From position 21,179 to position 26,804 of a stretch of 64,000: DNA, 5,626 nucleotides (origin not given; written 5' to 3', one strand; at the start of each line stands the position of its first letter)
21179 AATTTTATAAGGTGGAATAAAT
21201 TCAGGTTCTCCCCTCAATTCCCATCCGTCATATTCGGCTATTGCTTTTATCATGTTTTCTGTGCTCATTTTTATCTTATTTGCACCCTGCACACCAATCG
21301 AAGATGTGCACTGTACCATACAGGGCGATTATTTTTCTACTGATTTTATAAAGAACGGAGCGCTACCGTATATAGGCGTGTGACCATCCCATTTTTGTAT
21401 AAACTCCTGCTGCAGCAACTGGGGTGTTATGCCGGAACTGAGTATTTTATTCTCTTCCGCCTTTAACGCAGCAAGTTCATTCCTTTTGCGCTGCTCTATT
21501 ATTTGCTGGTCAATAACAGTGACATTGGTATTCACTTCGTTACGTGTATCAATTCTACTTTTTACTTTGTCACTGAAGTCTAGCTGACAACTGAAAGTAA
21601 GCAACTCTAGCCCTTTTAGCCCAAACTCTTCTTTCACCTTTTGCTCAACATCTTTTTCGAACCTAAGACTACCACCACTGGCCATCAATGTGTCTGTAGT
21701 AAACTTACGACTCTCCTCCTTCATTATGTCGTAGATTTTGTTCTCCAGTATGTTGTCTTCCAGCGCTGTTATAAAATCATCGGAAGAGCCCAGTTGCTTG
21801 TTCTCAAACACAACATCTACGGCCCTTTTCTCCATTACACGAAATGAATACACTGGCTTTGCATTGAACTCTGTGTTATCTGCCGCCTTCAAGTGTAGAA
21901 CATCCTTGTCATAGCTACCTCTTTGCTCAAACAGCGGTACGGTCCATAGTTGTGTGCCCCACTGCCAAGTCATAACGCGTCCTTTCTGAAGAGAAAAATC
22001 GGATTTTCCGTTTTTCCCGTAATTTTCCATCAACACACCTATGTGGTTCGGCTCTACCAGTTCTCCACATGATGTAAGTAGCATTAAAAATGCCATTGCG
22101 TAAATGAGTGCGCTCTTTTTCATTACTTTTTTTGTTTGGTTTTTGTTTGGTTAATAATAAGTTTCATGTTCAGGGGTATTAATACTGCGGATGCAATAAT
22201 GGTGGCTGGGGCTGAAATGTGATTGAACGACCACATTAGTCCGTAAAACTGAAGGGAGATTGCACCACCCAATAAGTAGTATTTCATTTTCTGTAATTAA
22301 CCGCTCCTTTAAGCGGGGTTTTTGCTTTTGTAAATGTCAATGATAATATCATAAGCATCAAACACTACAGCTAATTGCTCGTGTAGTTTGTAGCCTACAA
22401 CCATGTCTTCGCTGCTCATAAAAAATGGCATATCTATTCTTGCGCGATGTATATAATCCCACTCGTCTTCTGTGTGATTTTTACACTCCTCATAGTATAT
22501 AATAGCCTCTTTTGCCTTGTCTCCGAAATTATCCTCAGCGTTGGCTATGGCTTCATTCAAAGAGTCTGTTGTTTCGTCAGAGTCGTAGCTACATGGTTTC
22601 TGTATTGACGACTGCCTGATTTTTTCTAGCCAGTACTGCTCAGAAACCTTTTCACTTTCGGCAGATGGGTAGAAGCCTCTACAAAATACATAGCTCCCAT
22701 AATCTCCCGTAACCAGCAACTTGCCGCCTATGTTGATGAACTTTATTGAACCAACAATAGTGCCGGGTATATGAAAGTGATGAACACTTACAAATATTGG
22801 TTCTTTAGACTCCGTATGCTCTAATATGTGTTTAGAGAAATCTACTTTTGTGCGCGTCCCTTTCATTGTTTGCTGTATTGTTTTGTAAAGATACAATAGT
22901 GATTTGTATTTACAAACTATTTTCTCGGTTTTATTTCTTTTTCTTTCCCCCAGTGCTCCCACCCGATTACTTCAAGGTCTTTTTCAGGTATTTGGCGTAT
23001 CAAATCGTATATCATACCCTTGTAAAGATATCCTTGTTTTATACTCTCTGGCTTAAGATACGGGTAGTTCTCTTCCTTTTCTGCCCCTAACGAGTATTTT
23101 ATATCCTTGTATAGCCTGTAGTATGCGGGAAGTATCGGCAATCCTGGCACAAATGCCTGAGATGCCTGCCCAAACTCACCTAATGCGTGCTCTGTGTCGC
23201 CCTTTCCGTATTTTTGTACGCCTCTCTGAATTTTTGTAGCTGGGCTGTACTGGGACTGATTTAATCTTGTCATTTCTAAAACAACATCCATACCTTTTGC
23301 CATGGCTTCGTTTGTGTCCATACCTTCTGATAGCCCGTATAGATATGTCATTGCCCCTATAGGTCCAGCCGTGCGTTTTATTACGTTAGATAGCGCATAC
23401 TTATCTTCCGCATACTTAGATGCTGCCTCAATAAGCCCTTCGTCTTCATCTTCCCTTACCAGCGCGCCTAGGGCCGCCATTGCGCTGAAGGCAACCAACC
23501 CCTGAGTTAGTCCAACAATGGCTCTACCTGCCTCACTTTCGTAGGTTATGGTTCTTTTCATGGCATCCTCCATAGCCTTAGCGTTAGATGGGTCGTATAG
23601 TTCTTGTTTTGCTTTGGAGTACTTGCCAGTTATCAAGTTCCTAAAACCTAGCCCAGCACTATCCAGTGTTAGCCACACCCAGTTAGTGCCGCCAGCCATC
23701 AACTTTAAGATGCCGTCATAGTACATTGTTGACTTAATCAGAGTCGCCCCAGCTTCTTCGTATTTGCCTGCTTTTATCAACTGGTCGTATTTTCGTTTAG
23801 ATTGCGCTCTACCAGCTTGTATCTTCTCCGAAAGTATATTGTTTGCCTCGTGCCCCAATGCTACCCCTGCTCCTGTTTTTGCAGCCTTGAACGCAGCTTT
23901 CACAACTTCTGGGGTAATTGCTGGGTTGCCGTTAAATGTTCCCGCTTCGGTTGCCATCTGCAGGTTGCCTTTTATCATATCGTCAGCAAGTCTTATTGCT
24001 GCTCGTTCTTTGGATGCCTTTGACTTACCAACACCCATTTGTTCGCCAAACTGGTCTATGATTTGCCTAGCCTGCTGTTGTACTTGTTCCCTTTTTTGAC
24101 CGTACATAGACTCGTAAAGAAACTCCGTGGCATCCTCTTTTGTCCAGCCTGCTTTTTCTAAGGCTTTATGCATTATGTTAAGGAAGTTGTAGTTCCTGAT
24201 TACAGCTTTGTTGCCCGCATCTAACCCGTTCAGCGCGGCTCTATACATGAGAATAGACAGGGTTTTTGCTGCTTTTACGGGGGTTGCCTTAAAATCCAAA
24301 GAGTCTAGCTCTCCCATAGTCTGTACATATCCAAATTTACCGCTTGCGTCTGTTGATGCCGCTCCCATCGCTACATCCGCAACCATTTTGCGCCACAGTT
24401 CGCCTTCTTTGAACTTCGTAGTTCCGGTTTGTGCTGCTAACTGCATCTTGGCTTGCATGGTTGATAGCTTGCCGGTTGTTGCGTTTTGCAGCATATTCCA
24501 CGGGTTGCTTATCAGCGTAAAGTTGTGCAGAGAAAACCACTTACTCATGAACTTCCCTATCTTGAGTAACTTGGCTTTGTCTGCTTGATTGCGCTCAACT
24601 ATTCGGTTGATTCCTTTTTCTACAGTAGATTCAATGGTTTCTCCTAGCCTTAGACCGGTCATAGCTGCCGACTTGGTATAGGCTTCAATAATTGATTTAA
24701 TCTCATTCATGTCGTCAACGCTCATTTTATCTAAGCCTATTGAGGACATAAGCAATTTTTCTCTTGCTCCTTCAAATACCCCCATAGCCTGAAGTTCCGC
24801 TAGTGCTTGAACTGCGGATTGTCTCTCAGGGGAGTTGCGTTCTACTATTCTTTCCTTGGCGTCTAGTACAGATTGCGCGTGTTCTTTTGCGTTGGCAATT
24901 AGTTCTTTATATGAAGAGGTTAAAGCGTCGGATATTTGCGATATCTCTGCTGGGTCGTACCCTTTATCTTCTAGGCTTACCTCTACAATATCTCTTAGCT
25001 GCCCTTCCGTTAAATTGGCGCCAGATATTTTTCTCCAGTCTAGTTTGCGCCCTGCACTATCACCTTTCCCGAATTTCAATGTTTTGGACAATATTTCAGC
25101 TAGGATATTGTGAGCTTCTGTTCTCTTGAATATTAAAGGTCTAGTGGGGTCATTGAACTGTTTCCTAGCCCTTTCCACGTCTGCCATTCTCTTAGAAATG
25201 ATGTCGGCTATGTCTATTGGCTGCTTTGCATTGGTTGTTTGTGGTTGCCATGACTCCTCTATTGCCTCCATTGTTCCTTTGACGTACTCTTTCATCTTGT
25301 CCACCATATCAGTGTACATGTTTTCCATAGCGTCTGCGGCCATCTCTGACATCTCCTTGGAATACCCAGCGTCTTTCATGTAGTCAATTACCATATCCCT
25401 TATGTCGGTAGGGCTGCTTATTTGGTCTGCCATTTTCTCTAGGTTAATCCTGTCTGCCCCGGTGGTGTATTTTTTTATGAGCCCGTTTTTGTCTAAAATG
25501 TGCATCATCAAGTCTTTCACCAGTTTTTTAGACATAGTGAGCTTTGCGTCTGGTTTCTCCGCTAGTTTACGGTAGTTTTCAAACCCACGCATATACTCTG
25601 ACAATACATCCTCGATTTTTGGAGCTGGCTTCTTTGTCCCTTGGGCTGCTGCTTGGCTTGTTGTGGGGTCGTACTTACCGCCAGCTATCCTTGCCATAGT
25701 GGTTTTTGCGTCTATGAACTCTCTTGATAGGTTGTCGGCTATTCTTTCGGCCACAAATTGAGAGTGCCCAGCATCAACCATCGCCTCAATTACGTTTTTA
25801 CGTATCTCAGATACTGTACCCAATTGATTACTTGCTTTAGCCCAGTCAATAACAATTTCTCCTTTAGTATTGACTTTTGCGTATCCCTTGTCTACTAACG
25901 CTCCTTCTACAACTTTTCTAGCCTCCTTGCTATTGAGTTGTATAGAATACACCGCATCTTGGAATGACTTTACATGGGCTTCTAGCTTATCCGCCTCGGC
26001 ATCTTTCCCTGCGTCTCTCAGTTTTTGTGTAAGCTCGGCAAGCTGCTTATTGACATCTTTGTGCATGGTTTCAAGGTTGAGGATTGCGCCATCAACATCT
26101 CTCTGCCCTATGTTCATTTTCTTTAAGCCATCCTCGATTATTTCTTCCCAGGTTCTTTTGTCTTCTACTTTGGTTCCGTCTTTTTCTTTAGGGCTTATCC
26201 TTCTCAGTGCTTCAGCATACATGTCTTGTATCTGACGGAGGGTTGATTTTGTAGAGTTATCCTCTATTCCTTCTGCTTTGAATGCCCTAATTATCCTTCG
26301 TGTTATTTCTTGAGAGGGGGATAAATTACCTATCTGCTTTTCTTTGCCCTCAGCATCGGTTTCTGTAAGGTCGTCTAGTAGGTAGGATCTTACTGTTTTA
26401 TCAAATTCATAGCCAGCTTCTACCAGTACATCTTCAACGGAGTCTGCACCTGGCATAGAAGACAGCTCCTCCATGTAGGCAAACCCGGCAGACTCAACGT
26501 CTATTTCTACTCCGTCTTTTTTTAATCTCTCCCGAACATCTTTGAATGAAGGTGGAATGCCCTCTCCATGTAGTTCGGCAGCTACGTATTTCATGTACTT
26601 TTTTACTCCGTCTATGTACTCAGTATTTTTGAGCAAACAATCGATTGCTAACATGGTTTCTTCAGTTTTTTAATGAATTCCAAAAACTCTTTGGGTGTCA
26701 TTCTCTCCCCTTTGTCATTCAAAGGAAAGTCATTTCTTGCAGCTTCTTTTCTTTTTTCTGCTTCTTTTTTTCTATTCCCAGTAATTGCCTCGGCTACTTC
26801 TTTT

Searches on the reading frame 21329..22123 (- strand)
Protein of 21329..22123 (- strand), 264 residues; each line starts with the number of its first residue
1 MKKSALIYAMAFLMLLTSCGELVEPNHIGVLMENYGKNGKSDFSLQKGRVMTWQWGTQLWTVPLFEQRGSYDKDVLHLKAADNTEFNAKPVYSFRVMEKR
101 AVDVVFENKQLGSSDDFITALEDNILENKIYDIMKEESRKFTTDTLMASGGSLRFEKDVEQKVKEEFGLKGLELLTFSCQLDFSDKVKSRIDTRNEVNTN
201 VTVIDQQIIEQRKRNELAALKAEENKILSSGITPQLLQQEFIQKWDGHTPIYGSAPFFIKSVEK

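Call 58: search_protein_families(library=phrogs, proteins=[window:21329-22123:-], max_evalue=0.001)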
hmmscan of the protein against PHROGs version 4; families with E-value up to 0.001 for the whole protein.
window:21329-22123:- (264 aa): 1 family
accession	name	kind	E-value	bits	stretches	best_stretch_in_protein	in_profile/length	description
phrog_200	-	other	1.5e-27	97.7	1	1-252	81-345/379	lipoprotein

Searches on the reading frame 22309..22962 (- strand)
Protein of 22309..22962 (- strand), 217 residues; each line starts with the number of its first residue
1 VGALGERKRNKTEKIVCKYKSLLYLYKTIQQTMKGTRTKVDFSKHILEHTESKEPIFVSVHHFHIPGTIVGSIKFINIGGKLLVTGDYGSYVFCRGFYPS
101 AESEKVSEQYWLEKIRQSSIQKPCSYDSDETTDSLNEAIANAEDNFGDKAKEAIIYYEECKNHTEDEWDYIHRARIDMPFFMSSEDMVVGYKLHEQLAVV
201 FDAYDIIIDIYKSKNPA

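Call 58: search_protein_families(library=phrogs, proteins=[window:22309-22962:-], max_evalue=0.001)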
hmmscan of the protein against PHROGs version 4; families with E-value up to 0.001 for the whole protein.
window:22309-22962:- (217 aa): 1 family
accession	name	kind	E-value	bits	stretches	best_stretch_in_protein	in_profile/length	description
phrog_4657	-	unknown function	8.3e-09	36.7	1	62-187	35-167/221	-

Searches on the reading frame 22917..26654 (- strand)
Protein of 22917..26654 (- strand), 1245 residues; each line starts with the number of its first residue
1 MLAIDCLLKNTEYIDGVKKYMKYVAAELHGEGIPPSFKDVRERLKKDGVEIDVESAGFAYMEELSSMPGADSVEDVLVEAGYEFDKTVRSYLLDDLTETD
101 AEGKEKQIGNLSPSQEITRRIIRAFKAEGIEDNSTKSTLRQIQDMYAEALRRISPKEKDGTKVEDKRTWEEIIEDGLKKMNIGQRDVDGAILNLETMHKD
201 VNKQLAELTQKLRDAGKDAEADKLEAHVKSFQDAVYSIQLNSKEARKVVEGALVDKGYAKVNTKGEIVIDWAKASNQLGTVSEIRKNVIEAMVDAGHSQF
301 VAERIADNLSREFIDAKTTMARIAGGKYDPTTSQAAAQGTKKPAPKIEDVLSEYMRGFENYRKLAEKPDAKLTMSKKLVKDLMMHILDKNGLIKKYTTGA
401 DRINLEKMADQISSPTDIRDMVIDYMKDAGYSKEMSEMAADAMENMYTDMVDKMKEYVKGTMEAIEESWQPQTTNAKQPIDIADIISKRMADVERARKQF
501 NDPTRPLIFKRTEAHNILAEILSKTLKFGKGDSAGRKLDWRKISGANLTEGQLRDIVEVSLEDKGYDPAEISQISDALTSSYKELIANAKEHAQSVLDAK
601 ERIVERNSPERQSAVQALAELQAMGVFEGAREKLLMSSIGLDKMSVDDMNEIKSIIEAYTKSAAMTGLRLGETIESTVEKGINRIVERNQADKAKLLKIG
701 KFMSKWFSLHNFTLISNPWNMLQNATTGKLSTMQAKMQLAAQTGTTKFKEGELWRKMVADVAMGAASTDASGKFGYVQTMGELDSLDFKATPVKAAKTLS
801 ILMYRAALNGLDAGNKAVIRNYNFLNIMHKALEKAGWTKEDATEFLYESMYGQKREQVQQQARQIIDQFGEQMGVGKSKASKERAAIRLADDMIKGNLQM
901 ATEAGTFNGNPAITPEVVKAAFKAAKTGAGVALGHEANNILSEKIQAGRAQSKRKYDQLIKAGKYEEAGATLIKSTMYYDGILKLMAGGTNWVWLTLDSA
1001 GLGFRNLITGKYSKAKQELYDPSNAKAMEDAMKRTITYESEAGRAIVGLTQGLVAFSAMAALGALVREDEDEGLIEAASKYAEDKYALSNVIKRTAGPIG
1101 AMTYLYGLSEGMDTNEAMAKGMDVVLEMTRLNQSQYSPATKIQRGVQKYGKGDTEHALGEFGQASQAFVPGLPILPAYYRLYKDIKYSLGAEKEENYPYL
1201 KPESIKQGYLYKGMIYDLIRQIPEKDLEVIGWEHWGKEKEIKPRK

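Call 35: search_protein_families(library=pfam, proteins=[window:22917-26654:-], max_evalue=0.01)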
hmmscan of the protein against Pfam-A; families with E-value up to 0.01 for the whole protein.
window:22917-26654:- (1245 aa): 1 family
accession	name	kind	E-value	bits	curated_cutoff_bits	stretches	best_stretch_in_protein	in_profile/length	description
PF17169.10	NRBF2_MIT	-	0.0022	18.6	29.2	0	951-1017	10-77/83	MIT domain of nuclear receptor-binding factor 2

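Call 58: search_protein_families(library=phrogs, proteins=[window:22917-26654:-], max_evalue=0.001)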
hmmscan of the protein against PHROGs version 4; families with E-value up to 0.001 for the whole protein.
window:22917-26654:- (1245 aa): 1 family
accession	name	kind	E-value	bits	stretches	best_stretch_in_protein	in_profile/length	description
phrog_1933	-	unknown function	2.5e-05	25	0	828-852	30-54/71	-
